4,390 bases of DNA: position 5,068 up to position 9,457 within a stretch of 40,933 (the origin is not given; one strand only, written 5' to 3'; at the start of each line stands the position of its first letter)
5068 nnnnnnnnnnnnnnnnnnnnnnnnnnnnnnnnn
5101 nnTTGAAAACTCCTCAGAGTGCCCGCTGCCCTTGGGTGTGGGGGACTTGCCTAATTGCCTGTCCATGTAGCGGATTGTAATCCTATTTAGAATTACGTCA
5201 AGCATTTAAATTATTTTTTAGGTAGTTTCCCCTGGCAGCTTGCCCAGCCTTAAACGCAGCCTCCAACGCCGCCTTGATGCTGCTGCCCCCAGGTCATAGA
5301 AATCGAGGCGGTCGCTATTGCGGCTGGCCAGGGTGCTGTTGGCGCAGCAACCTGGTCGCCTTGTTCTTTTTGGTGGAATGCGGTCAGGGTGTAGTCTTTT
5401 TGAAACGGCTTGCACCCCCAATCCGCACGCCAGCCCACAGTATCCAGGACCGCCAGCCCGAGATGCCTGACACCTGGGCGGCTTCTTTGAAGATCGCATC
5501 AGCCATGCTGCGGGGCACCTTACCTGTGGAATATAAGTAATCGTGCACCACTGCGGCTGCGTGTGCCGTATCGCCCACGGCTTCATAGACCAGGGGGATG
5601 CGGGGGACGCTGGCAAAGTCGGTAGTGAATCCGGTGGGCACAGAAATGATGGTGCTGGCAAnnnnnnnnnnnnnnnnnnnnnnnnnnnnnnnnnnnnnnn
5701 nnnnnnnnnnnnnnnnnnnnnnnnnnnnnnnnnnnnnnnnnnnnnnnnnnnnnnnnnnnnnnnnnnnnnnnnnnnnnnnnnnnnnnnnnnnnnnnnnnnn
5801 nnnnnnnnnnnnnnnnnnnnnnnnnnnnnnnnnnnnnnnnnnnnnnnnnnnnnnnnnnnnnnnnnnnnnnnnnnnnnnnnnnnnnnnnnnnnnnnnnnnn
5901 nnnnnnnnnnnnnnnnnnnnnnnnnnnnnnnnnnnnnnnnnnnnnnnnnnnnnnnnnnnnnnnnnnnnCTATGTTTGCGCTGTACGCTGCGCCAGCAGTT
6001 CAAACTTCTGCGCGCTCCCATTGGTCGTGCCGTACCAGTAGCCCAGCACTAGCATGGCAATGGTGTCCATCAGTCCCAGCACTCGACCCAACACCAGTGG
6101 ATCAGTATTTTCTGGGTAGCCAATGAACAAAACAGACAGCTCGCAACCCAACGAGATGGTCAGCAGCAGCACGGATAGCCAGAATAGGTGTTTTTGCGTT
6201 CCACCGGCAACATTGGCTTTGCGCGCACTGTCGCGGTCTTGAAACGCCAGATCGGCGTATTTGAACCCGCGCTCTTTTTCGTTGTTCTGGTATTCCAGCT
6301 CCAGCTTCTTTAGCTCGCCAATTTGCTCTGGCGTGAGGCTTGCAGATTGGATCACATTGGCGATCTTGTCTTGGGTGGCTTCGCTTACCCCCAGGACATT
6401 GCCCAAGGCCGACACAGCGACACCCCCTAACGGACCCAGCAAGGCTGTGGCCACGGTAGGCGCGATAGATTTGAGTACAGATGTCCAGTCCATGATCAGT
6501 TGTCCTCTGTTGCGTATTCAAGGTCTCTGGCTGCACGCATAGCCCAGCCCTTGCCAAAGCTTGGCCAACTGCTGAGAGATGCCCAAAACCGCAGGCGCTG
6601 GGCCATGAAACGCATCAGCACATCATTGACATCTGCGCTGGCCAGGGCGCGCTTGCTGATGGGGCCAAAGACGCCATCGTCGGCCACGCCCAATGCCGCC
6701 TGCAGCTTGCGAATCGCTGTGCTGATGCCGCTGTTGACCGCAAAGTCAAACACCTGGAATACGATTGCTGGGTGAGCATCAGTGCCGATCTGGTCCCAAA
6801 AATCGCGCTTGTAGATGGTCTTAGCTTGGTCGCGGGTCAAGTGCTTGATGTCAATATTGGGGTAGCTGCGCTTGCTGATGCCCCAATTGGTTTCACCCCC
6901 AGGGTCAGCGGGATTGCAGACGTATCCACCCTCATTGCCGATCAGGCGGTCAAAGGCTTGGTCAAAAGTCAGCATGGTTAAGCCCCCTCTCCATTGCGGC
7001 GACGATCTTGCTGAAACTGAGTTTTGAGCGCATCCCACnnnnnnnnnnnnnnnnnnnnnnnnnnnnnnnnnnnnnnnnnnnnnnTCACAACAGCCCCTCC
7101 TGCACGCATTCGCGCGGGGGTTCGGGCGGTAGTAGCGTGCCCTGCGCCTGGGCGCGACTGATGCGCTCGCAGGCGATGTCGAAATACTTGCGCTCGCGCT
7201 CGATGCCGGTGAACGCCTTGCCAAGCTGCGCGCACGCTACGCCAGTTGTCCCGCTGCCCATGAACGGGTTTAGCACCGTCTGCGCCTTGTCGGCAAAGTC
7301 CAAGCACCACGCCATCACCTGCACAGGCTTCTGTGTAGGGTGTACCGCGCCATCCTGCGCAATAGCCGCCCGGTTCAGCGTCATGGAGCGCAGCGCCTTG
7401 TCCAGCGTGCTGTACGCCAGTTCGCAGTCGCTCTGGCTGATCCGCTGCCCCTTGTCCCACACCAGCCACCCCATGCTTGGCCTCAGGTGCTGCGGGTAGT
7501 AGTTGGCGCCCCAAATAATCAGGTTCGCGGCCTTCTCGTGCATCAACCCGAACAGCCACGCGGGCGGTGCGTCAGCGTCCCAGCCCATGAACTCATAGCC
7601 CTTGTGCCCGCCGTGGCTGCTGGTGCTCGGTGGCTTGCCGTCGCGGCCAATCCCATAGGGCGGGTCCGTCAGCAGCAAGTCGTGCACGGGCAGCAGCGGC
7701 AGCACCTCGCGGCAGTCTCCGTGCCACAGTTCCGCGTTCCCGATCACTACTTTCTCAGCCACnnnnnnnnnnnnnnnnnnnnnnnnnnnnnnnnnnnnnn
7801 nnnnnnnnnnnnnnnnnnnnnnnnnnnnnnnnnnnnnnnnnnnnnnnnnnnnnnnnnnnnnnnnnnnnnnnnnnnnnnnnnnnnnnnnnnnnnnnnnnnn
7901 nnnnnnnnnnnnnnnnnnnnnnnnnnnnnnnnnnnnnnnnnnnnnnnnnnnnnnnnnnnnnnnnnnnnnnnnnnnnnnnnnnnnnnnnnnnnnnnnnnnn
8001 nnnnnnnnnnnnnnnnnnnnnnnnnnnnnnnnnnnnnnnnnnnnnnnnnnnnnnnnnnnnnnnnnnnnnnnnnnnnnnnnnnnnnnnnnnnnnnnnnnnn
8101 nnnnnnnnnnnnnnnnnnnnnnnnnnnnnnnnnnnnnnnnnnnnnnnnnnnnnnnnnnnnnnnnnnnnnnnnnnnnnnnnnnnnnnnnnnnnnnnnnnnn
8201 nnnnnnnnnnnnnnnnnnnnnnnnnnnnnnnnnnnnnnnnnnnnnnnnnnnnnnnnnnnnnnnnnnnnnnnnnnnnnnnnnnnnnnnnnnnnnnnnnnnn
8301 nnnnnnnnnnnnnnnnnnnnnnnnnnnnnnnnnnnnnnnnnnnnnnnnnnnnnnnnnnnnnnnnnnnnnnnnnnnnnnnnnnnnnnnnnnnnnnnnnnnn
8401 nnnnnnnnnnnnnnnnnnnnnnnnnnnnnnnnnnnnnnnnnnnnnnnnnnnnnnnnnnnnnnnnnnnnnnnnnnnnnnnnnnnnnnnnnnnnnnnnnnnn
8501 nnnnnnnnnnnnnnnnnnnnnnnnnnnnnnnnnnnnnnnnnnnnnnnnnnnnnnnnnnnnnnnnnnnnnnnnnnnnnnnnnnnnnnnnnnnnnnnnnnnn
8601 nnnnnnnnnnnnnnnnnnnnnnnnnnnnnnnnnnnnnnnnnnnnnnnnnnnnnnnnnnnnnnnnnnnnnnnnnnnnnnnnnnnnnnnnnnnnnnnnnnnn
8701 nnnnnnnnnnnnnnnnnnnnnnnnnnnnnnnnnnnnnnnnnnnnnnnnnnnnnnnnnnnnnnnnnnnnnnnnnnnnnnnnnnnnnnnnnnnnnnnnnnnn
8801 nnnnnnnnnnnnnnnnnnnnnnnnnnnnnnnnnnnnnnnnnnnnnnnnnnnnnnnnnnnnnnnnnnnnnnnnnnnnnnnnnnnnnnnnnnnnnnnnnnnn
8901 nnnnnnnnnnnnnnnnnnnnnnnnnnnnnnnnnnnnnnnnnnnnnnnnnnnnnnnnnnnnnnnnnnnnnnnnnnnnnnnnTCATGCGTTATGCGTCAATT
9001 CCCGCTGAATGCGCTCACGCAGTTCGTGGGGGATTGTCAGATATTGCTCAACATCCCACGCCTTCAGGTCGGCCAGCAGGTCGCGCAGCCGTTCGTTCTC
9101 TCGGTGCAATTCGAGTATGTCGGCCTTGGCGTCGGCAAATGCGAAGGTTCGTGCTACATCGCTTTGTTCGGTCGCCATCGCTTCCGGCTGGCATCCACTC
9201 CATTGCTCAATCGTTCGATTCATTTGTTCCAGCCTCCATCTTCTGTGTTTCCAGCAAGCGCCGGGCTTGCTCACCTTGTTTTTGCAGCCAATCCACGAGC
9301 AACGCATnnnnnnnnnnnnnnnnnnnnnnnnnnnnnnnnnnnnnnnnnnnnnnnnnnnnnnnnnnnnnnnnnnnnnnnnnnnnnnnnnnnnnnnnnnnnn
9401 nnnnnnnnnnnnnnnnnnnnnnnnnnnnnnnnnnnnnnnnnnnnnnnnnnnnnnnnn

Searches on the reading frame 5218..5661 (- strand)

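Call 16: search_protein_families(library=phrogs, proteins=[window:5218-5661:-], max_evalue=0.01)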
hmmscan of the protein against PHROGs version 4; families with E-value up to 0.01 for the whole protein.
window:5218-5661:- (147 aa): 0 families

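Call 17: search_protein_families(library=pfam, proteins=[window:5218-5661:-], max_evalue=0.01)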
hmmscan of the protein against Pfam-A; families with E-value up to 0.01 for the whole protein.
window:5218-5661:- (147 aa): 1 family
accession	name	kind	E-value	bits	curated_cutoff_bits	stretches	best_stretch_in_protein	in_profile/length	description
PF21841.1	DUF6900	-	0.0096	16.3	24.1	0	110-125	18-33/52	Family of unknown function (DUF6900)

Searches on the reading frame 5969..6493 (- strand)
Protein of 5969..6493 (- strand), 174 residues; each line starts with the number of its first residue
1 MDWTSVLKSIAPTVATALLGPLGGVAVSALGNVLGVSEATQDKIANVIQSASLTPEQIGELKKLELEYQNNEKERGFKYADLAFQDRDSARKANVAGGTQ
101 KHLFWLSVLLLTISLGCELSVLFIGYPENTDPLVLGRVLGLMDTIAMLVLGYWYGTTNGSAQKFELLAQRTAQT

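Call 16: search_protein_families(library=phrogs, proteins=[window:5969-6493:-], max_evalue=0.01)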
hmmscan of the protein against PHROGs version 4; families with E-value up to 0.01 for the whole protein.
window:5969-6493:- (174 aa): 1 family
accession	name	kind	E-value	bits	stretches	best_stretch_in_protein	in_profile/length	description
phrog_1544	-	unknown function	6.2e-15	56.4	1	2-168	2-193/200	-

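Call 17: search_protein_families(library=pfam, proteins=[window:5969-6493:-], max_evalue=0.01)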
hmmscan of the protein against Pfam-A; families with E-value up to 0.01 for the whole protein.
window:5969-6493:- (174 aa): 1 family
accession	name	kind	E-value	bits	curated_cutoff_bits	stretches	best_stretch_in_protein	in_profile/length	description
PF20096.4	DUF6486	-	0.0062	16.6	22.7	0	3-24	6-26/31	Family of unknown function (DUF6486)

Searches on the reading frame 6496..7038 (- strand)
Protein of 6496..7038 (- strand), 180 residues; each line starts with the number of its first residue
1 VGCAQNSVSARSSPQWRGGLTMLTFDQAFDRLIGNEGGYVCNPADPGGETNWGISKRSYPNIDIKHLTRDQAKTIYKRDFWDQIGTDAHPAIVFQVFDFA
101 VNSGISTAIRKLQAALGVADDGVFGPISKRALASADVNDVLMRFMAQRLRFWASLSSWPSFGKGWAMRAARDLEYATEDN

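Call 16: search_protein_families(library=phrogs, proteins=[window:6496-7038:-], max_evalue=0.01)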
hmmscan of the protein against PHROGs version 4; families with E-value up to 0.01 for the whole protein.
window:6496-7038:- (180 aa): 3 families
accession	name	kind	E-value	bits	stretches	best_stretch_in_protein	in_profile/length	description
phrog_315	-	lysis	2.7e-51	175.9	1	12-178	322-493/677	endolysin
phrog_12853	-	unknown function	3.4e-20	73.8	1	24-118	2-104/131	-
phrog_24205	-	unknown function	1.2e-06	29.4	1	26-56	4-34/45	-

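Call 17: search_protein_families(library=pfam, proteins=[window:6496-7038:-], max_evalue=0.01)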
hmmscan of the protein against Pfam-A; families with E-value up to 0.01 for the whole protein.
window:6496-7038:- (180 aa): 2 families
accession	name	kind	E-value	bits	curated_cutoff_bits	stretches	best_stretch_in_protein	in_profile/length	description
PF05838.17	Glyco_hydro_108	-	2.9e-23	82.6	21.2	1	30-104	2-85/85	Glycosyl hydrolase 108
PF09374.15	PG_binding_3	-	0.0035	17.9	24.6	1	108-169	2-75/76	Predicted Peptidoglycan domain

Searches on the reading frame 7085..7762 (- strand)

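Call 16: search_protein_families(library=phrogs, proteins=[window:7085-7762:-], max_evalue=0.01)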
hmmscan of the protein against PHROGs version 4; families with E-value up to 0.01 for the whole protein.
window:7085-7762:- (225 aa): 13 families
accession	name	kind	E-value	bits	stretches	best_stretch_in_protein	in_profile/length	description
phrog_67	-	other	7.5e-40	138.7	1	1-210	115-352/743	DNA methyltransferase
phrog_498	-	other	4.2e-21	76.1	1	27-205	223-424/633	DNA methyltransferase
phrog_18293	-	other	1.7e-20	74.2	1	138-206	43-112/119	methyltransferase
phrog_3008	-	other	6.5e-20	72.4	1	140-208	149-218/244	DNA methyltransferase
phrog_8769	-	other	4.7e-17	62.6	1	161-204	13-56/71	methyltransferase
phrog_23085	-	unknown function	1.2e-13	51.9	1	136-201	39-105/138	-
phrog_23148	-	unknown function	3.6e-12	47.6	1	134-207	79-152/165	-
phrog_23224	-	other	1.5e-09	38.6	1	48-127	119-200/305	DNA methyltransferase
phrog_6952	-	other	2.1e-07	32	1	140-199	113-173/181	DNA methyltransferase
phrog_6025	-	other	6.9e-05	23.5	1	1-39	3-43/192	DNA methyltransferase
phrog_12517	-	unknown function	0.00081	19.6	1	156-208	102-154/316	-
phrog_18146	-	other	0.0027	17.7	1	146-188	54-98/452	DNA methyltransferase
phrog_16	-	DNA, RNA and nucleotide metabolism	0.005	16.1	1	121-202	827-910/986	DNA helicase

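Call 17: search_protein_families(library=pfam, proteins=[window:7085-7762:-], max_evalue=0.01)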
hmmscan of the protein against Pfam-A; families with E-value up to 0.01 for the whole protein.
window:7085-7762:- (225 aa): 2 families
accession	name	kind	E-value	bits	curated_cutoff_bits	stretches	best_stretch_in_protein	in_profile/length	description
PF01555.25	N6_N4_Mtase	-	1.2e-16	61.8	26.7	1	134-197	159-219/221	DNA methylase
PF01170.24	UPF0020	-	0.0085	16.2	22.3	0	159-200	28-65/197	RMKL-like, methyltransferase domain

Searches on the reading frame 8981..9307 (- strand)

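Call 16: search_protein_families(library=phrogs, proteins=[window:8981-9307:-], max_evalue=0.01)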
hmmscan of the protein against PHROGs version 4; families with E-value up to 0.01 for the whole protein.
window:8981-9307:- (108 aa): 1 family
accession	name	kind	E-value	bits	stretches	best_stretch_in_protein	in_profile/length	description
phrog_38064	-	tail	0.0091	16.1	1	15-80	51-116/337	tail collar protein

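Call 17: search_protein_families(library=pfam, proteins=[window:8981-9307:-], max_evalue=0.01)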
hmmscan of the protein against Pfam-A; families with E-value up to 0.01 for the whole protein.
window:8981-9307:- (108 aa): 0 families
